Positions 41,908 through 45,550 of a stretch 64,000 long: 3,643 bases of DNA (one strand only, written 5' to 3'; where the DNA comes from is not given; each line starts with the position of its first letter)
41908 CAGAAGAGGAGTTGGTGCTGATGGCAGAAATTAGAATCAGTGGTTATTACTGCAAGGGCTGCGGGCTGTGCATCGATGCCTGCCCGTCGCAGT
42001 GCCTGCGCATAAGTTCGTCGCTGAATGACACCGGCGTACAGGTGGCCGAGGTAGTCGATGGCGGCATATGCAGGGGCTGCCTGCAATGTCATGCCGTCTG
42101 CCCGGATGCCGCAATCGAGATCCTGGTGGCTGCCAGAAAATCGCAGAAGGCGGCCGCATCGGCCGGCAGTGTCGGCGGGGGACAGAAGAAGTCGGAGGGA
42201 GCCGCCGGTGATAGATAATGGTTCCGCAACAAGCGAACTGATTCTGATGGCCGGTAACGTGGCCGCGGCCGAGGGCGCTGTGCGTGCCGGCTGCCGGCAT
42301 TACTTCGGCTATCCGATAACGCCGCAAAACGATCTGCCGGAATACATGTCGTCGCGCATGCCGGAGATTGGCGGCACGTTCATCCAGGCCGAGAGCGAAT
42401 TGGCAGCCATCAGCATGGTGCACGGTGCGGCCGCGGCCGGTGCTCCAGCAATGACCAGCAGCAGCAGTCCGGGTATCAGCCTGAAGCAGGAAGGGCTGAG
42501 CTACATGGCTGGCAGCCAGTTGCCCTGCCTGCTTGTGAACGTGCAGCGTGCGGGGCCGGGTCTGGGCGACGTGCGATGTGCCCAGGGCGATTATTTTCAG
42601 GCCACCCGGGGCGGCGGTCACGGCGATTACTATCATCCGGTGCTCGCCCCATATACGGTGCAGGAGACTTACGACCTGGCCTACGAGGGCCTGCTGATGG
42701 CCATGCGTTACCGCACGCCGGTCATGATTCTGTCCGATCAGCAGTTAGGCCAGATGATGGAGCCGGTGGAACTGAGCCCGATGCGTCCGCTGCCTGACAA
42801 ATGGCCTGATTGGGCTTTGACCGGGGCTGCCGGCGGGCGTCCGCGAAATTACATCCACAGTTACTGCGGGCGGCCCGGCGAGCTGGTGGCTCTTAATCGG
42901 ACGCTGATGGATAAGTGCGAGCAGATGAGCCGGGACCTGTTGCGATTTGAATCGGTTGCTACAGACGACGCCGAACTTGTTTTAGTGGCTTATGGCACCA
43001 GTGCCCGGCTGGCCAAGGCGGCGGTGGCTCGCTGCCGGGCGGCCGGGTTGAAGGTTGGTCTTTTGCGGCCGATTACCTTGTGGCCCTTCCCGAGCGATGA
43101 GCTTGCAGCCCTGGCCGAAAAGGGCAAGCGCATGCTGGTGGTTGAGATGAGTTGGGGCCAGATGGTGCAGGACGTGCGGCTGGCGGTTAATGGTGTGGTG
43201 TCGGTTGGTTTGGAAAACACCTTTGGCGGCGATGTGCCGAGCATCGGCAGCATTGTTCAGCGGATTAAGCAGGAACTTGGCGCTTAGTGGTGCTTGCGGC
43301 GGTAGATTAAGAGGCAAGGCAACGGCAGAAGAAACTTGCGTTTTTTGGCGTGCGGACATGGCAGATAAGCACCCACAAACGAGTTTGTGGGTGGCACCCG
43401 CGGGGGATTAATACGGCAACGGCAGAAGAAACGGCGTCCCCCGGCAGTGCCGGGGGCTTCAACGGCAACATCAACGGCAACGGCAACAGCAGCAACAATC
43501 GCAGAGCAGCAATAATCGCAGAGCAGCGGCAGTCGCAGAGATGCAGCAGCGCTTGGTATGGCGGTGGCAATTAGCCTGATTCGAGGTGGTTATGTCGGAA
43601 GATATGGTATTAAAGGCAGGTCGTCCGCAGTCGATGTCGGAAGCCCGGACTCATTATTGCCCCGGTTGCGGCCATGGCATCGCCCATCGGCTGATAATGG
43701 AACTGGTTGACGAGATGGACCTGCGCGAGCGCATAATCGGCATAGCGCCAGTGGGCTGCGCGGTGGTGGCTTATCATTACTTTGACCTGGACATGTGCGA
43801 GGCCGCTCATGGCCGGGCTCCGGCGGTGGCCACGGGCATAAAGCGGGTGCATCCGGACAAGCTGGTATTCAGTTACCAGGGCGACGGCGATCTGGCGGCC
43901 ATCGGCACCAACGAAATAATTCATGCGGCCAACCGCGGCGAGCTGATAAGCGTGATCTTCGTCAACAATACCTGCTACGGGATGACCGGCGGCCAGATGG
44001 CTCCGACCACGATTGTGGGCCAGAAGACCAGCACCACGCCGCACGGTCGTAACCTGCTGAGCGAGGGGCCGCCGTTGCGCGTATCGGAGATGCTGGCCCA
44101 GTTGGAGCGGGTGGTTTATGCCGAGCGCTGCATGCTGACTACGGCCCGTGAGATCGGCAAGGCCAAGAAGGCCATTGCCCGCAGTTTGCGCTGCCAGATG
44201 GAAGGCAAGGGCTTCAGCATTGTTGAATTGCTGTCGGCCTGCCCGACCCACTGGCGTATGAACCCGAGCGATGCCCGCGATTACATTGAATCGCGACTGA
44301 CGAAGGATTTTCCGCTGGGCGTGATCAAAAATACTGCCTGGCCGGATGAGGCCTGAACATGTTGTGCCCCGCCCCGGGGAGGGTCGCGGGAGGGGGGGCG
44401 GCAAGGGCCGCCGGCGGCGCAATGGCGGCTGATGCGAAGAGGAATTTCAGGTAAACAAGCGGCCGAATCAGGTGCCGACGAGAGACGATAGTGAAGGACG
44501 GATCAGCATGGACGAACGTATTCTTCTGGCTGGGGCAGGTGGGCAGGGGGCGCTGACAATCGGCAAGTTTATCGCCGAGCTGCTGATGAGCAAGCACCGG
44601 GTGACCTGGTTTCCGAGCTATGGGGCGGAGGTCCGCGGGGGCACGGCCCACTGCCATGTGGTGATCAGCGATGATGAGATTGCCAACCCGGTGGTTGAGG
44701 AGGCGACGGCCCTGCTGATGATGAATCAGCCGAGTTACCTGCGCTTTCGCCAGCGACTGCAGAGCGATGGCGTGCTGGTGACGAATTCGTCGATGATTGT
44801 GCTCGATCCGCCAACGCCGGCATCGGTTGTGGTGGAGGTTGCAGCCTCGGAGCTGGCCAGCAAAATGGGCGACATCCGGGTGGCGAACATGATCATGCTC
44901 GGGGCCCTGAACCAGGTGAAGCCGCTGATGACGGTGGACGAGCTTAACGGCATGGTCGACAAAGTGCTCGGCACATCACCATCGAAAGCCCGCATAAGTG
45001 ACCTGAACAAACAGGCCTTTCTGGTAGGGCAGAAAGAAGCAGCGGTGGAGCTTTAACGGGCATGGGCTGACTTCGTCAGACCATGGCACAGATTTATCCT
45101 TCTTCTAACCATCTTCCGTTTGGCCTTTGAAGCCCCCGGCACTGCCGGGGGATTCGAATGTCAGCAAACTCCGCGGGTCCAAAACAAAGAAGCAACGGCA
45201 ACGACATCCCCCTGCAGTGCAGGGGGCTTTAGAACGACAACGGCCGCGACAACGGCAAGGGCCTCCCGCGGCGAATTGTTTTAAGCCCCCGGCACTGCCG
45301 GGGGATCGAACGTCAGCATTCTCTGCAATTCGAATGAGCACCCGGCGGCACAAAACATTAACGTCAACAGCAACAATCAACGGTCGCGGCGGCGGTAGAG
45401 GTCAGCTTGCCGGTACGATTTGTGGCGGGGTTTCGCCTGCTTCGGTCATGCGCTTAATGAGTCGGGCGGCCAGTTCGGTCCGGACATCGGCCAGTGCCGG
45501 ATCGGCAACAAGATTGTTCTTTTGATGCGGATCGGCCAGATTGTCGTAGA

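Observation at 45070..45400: Inverted-orientation copy (plus partial second copy) of the type-1 element between the por gamma gene and a convergent sulfatase gene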

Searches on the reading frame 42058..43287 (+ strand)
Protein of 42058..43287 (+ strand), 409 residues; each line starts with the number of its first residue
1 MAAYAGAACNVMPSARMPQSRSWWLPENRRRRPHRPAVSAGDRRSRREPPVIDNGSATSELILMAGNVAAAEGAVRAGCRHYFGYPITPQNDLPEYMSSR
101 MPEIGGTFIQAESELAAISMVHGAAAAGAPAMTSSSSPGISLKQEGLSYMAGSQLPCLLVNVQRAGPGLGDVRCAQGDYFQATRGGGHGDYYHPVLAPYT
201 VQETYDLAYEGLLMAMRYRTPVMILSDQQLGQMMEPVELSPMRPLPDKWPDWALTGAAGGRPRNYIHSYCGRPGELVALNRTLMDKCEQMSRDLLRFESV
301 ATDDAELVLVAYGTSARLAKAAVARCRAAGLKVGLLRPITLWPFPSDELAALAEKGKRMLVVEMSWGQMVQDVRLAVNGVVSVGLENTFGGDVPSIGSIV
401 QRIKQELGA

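Call 13: search_protein_families(library=pfam, proteins=[window:42058-43287:+])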
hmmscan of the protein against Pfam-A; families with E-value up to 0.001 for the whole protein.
window:42058-43287:+ (409 aa): 4 families
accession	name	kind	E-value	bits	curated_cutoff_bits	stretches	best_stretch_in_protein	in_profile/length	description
PF01855.24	POR_N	-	2e-47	162.3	27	1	72-241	1-169/231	Pyruvate flavodoxin/ferredoxin oxidoreductase, thiamine diP-bdg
PF17147.9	PFOR_II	-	2.3e-22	79.7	27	1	305-396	1-99/102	Pyruvate:ferredoxin oxidoreductase core domain II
PF02780.25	Transketolase_C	-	4e-07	30.4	25.9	1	303-366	8-71/124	Transketolase, C-terminal domain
PF02776.23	TPP_enzyme_N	-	0.00075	19.7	26.8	0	74-165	11-101/119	Thiamine pyrophosphate enzyme, N-terminal TPP binding domain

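Call 45: find_homologous_proteins(query=window:42058-43287:+, max_evalue=1e-50)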
Query window:42058-43287:+ (409 aa): 8000 proteins with E <= 1e-50 among 8000 candidates; the best 120 are listed.
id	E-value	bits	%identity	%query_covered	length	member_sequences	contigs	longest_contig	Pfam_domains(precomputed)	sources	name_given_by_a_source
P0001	5.7e-237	804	100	88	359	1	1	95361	PF01855.25,PF17147.10,PF02780.26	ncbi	-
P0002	3.3e-194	664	82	85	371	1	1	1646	PF01855.25,PF17147.10,PF02780.26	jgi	jgi:2-oxoglutarate/2-oxoacid ferredoxin oxidoreductase subunit alpha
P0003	1.6e-180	619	78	85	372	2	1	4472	PF01855.25,PF17147.10,PF02780.26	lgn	-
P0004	2.4e-164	565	73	86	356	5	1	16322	PF01855.25,PF17147.10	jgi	jgi:2-oxoglutarate ferredoxin oxidoreductase subunit alpha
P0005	2.8e-158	545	72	85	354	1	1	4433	PF01855.25,PF17147.10,PF02780.26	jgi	jgi:2-oxoglutarate ferredoxin oxidoreductase subunit alpha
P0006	3.5e-157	542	70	85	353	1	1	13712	PF01855.25,PF17147.10,PF02780.26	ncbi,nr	ncbi:MAG: 3-methyl-2-oxobutanoate dehydrogenase subunit VorB [Planctomycetes bacterium]|nr:3-methyl-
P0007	1.9e-155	536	69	88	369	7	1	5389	PF01855.25,PF17147.10,PF02780.26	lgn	-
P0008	2.1e-155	536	69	86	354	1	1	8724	PF01855.25,PF17147.10,PF02780.26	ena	-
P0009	2.2e-155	536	69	86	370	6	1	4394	PF01855.25,PF17147.10,PF02780.26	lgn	-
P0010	2.9e-154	532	69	85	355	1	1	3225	PF01855.25,PF17147.10,PF02780.26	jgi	jgi:2-oxoglutarate ferredoxin oxidoreductase subunit alpha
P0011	1.5e-153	530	71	85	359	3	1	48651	PF01855.25,PF17147.10,PF02780.26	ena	-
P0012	1.5e-153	530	67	87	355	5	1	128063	PF01855.25,PF17147.10,PF02780.26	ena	-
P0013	1.7e-153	530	70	86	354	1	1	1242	PF01855.25,PF17147.10,PF02780.26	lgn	-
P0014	2.9e-153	529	68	86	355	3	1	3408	PF01855.25,PF17147.10,PF02780.26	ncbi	-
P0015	5.0e-153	528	69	86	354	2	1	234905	PF01855.25,PF17147.10,PF02780.26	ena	-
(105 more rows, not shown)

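Call 46: find_encoding_contigs(protein=P0001, flank=10000, max_places=2)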
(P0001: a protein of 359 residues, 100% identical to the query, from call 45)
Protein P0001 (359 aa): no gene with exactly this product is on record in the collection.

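Call 47: find_encoding_contigs(protein=P0004, flank=6000, max_places=2)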
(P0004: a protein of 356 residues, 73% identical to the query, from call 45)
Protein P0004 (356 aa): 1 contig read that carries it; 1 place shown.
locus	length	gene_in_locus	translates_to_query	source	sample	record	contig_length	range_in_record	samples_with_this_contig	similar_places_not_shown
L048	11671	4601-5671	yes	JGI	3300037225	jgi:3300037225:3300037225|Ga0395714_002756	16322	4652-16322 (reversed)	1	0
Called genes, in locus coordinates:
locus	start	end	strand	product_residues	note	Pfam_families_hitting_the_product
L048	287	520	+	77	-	PF02609:Exonuc_VII_S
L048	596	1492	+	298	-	PF00348:polyprenyl_synt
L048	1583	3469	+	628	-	PF13292:DXP_synthase_N, PF00456:Transketolase_N (weak), PF00676:E1_dh, PF02775:TPP_enzyme_C (weak), PF02779:Transket_pyr, PF02780:Transketolase_C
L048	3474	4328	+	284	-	PF01513:NAD_kinase, PF20143:NAD_kinase_C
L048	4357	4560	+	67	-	PF13237:Fer4_10 (faint), PF14697:Fer4_21 (faint), PF00037:Fer4 (faint), PF12838:Fer4_7 (weak), PF13187:Fer4_9 (weak)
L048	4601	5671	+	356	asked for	PF01855:POR_N, PF17147:PFOR_II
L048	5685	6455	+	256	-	PF02775:TPP_enzyme_C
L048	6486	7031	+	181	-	PF01558:POR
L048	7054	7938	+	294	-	PF01048:PNP_UDP_1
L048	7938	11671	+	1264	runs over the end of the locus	PF01011:PQQ (faint), PF13360:PQQ_2, PF25293:Beta-prop_EMC1_N (faint), PF13360:PQQ_2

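Call 48: find_encoding_contigs(protein=P0011, flank=10000, max_places=1)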
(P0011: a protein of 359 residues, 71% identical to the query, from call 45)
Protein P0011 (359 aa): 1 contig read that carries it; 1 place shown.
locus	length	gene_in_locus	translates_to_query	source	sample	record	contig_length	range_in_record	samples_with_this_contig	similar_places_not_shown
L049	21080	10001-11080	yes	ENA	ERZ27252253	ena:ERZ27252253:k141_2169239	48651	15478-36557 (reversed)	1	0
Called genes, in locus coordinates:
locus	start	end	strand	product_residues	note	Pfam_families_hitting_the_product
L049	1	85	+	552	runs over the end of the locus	PF13365:Trypsin_2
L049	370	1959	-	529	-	PF12072:RNase_Y_N, PF00013:KH_1, PF01966:HD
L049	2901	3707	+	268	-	PF00149:Metallophos (weak), PF13277:YmdB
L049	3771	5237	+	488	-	PF13742:tRNA_anti_2, PF01336:tRNA_anti-codon, PF02601:Exonuc_VII_L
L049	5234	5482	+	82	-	PF02609:Exonuc_VII_S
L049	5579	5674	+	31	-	-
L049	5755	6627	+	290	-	PF00348:polyprenyl_synt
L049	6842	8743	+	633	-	PF13292:DXP_synthase_N, PF00456:Transketolase_N (faint), PF00676:E1_dh (weak), PF02775:TPP_enzyme_C (weak), PF02779:Transket_pyr, PF02780:Transketolase_C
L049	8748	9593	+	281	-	PF01513:NAD_kinase, PF20143:NAD_kinase_C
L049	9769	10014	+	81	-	PF12797:Fer4_2 (faint), PF12837:Fer4_6 (faint), PF13237:Fer4_10 (weak), PF14697:Fer4_21 (weak), PF25160:LdpA_Fe-S-bd (faint), PF00037:Fer4 (weak), PF12838:Fer4_7, PF13187:Fer4_9, +2 more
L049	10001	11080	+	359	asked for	PF01855:POR_N, PF02780:Transketolase_C (weak), PF17147:PFOR_II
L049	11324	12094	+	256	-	PF02775:TPP_enzyme_C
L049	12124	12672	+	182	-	PF01558:POR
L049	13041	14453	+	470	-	-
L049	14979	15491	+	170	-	PF10114:PocR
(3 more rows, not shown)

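Call 49: find_encoding_contigs(protein=P0006, flank=10000, max_places=1)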
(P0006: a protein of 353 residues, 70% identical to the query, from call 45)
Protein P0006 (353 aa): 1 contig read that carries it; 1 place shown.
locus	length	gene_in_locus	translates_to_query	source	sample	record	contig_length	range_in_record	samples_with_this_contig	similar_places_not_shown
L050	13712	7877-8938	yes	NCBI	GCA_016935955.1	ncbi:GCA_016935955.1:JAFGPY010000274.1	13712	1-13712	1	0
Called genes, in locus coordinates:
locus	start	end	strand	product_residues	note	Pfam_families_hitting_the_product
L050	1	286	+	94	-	?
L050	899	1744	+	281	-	PF00149:Metallophos, PF13277:YmdB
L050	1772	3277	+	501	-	PF13742:tRNA_anti_2, PF01336:tRNA_anti-codon, PF02601:Exonuc_VII_L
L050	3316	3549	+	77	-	PF02609:Exonuc_VII_S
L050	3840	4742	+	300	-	PF00348:polyprenyl_synt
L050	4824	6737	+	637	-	PF00456:Transketolase_N, PF13292:DXP_synthase_N, PF00676:E1_dh, PF02775:TPP_enzyme_C (weak), PF02779:Transket_pyr, PF02780:Transketolase_C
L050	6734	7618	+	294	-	PF01513:NAD_kinase, PF20143:NAD_kinase_C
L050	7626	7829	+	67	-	PF12837:Fer4_6 (faint), PF13237:Fer4_10 (weak), PF14697:Fer4_21 (weak), PF25160:LdpA_Fe-S-bd (faint), PF00037:Fer4 (weak), PF12797:Fer4_2 (faint), PF12838:Fer4_7, PF13187:Fer4_9, +1 more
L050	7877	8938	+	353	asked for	PF01855:POR_N, PF02780:Transketolase_C (weak), PF17147:PFOR_II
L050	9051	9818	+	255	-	PF02775:TPP_enzyme_C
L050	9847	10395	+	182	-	PF01558:POR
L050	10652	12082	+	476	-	PF14559:TPR_19 (faint)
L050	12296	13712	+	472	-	PF10114:PocR, PF13185:GAF_2, PF01590:GAF, PF13492:GAF_3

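Call 50: find_encoding_contigs(protein=P0003, flank=10000, max_places=1)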
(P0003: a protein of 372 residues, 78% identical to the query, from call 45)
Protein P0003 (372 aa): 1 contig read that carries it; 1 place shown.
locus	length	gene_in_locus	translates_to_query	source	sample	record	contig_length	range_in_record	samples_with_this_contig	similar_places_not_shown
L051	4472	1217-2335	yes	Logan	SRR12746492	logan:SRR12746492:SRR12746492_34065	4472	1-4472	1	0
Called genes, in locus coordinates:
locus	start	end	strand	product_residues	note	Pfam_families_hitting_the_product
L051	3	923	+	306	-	?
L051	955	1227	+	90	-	PF12797:Fer4_2 (faint), PF13237:Fer4_10 (weak), PF14697:Fer4_21 (faint), PF25160:LdpA_Fe-S-bd (faint), PF00037:Fer4 (weak), PF12837:Fer4_6 (faint), PF12838:Fer4_7, PF13187:Fer4_9 (weak), +1 more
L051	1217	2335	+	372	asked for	PF01855:POR_N, PF02780:Transketolase_C (weak), PF17147:PFOR_II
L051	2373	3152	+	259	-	PF02775:TPP_enzyme_C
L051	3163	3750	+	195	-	PF01558:POR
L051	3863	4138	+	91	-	-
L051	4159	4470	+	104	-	?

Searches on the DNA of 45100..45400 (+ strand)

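Call 37: search_dna_similar(query=window:45100-45400:+, collection=plasmids, mode=distant, max_evalue=0.001, max_rows=15)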
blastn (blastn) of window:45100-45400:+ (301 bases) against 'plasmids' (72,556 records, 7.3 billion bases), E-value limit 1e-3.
No match.
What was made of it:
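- Tried and rejected: No match (call 37).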
